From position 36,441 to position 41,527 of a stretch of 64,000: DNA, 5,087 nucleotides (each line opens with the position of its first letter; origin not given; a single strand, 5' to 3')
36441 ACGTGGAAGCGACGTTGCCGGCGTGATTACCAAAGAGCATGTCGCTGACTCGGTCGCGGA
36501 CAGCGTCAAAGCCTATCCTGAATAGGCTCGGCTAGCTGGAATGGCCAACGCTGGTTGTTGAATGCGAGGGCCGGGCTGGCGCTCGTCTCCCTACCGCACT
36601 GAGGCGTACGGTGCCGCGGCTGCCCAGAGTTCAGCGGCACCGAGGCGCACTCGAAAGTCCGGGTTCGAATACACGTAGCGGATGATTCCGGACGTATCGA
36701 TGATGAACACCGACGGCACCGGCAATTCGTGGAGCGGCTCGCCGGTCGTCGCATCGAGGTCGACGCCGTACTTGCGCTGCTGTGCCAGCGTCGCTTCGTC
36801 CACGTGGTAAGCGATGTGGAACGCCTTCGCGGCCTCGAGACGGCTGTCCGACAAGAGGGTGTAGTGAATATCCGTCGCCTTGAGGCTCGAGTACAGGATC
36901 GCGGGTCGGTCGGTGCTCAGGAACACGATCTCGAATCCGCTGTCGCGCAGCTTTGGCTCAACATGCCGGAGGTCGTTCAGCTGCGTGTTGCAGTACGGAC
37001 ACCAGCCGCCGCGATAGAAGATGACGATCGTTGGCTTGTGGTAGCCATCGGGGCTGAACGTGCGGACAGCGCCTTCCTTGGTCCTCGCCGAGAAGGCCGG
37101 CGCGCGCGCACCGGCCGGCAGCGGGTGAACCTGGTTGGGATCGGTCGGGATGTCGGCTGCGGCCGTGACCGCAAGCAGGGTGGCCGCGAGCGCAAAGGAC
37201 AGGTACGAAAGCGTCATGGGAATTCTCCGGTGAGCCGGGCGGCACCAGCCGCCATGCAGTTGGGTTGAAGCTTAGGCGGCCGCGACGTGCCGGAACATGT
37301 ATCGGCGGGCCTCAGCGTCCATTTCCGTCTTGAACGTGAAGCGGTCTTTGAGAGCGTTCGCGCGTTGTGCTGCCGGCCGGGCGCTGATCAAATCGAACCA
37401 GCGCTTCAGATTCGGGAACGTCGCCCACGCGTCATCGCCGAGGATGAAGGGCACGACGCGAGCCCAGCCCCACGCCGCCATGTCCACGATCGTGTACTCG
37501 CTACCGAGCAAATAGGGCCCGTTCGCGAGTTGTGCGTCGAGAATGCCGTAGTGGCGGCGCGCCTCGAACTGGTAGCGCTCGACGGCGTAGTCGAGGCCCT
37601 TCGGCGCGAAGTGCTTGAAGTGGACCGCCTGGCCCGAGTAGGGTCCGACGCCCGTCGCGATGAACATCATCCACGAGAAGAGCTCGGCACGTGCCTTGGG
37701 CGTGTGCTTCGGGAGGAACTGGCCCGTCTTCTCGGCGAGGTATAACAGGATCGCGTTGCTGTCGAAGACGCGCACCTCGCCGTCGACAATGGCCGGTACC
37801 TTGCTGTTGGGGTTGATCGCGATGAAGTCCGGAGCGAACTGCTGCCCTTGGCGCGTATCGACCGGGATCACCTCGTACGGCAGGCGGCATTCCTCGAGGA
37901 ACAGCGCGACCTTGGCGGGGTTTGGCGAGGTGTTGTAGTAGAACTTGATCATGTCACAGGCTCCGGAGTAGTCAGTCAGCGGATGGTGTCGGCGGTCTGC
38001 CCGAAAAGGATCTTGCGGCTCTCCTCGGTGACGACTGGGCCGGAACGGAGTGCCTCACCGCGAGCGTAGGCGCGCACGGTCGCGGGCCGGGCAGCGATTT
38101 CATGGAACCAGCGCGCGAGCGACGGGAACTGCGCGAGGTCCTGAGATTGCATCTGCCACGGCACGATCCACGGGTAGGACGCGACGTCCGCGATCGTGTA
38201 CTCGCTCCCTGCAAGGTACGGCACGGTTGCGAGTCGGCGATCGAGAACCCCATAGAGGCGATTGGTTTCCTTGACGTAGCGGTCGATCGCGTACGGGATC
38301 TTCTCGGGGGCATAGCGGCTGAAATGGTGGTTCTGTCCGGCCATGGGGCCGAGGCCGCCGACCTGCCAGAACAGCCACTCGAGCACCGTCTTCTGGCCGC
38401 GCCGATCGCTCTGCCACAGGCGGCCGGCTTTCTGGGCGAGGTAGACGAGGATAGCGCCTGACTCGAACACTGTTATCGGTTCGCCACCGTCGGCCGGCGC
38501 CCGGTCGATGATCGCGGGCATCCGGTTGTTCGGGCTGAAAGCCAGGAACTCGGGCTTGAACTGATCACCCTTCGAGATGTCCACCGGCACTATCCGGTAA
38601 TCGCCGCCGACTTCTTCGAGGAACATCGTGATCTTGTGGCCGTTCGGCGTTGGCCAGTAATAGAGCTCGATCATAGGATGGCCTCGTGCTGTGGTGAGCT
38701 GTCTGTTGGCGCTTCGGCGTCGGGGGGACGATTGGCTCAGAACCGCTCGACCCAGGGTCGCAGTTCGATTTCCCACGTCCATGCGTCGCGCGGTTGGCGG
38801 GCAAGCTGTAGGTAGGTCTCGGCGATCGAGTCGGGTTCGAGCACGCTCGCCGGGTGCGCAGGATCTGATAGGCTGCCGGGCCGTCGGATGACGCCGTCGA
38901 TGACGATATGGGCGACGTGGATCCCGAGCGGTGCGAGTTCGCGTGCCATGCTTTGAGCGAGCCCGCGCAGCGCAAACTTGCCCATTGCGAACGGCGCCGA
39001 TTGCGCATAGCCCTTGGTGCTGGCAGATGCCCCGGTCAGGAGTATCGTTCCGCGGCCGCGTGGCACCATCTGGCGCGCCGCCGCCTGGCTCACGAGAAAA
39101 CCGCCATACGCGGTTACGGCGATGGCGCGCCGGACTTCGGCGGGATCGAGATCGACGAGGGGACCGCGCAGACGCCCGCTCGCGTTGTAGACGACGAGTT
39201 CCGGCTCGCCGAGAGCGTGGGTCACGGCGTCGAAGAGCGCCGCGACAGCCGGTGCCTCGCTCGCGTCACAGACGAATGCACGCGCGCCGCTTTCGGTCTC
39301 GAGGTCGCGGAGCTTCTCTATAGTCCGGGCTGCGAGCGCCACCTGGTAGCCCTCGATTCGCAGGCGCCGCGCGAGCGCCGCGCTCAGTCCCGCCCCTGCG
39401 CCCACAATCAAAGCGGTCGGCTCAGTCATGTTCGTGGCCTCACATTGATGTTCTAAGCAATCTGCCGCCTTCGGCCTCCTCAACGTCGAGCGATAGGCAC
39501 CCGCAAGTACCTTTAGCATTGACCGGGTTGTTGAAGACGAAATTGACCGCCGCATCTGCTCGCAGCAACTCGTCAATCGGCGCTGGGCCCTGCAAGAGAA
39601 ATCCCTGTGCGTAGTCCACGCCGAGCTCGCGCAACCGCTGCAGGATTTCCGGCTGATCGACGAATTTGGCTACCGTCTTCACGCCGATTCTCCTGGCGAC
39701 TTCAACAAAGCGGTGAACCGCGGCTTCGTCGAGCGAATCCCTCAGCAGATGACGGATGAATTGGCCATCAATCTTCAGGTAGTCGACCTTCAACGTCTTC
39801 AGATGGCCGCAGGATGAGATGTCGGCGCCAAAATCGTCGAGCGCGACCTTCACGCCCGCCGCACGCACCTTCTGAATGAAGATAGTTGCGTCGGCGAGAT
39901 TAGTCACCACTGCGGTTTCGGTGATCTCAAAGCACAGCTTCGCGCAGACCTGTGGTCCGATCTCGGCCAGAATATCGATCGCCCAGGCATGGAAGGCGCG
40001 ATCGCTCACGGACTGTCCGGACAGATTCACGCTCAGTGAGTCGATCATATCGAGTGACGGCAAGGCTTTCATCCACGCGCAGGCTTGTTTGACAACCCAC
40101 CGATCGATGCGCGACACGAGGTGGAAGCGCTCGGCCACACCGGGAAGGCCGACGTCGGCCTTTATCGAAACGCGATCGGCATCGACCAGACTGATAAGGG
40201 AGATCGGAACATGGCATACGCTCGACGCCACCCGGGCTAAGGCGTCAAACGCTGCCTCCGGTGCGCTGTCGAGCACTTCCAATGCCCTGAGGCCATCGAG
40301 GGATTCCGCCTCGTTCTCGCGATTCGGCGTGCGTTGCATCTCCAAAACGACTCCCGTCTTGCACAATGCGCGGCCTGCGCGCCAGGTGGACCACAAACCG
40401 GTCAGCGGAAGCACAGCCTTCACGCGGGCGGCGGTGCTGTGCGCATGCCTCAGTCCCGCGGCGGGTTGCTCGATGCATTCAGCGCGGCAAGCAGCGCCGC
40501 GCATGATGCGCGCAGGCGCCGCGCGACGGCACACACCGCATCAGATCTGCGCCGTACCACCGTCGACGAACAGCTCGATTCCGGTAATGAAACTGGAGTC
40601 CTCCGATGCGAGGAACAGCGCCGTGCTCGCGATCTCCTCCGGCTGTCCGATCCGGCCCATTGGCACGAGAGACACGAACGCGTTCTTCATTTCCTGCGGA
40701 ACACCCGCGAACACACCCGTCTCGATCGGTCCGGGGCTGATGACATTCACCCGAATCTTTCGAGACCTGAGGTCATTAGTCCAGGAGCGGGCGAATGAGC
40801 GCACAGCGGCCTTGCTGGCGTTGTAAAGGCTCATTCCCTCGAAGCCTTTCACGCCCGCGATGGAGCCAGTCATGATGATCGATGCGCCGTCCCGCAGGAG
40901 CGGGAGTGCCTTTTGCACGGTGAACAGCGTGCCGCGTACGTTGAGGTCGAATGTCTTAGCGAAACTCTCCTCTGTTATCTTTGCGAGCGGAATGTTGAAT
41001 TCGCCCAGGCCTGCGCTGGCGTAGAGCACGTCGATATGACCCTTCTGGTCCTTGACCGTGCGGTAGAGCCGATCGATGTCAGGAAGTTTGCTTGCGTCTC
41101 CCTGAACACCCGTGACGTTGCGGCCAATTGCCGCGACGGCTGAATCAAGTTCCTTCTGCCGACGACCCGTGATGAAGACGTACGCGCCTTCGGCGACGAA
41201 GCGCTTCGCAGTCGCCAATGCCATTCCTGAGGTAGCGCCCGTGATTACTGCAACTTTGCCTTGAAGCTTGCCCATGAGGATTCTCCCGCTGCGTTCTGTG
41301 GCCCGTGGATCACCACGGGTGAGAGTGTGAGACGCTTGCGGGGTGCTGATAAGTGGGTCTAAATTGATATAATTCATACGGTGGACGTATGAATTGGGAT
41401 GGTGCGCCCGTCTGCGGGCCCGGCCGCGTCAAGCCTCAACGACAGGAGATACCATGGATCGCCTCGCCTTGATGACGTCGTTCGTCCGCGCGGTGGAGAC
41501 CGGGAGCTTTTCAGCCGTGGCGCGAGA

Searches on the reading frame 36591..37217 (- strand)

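Call 77: search_protein_families(library=pfam, proteins=[window:36591-37217:-], max_evalue=0.00001)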
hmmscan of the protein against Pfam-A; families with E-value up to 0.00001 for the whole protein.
window:36591-37217:- (208 aa): 3 families
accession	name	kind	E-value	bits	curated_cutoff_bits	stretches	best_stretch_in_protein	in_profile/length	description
PF00578.27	AhpC-TSA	-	2.7e-21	76.2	26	1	36-182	2-124/124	AhpC/TSA family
PF08534.16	Redoxin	-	1.3e-18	67.6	26.6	1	35-139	2-108/148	Redoxin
PF13905.12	Thioredoxin_8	-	3.1e-07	31.1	27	1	63-178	3-93/94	Thioredoxin-like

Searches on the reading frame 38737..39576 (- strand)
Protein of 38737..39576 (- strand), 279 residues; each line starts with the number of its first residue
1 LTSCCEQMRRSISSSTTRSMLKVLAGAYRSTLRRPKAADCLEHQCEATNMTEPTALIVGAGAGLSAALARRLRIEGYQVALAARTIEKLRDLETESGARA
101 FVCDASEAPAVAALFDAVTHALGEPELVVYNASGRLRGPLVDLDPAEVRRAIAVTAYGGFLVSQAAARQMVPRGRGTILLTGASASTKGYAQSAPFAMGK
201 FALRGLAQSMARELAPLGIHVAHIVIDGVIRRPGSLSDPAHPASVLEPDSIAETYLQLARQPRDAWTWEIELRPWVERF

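Call 77: search_protein_families(library=pfam, proteins=[window:38737-39576:-], max_evalue=0.00001)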
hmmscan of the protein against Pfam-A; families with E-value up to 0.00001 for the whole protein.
window:38737-39576:- (279 aa): 2 families
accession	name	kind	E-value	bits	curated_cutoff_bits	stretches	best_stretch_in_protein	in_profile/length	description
PF00106.31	adh_short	-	1.7e-28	99.9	26.6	1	54-225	2-178/195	short chain dehydrogenase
PF13561.12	adh_short_C2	-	9.3e-26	91.3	27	1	59-231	1-177/236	Enoyl-(Acyl carrier protein) reductase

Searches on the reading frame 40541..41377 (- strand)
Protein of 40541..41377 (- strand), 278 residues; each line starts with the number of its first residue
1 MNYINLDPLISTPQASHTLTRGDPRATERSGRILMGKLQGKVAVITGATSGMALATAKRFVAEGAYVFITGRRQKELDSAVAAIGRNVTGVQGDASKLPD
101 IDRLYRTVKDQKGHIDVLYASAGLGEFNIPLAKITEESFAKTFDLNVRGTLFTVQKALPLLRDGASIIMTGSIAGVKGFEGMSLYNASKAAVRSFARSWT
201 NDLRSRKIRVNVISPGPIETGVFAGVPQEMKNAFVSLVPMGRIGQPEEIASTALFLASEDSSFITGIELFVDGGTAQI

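Call 22: search_protein_families(library=pfam, proteins=[window:40541-41377:-], max_evalue=0.001)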
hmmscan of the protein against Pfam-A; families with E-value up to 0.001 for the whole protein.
window:40541-41377:- (278 aa): 4 families
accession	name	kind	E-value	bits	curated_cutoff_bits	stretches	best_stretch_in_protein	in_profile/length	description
PF13561.12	adh_short_C2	-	4.5e-61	206.9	27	1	47-275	1-235/236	Enoyl-(Acyl carrier protein) reductase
PF00106.31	adh_short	-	1e-46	159.3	26.6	1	41-228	1-192/195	short chain dehydrogenase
PF08659.16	KR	-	1e-12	48.8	22.6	1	44-201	4-165/180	KR domain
PF23441.1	SDR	-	5.6e-09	36.2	27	1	37-275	4-255/258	SDR-like rossmann domain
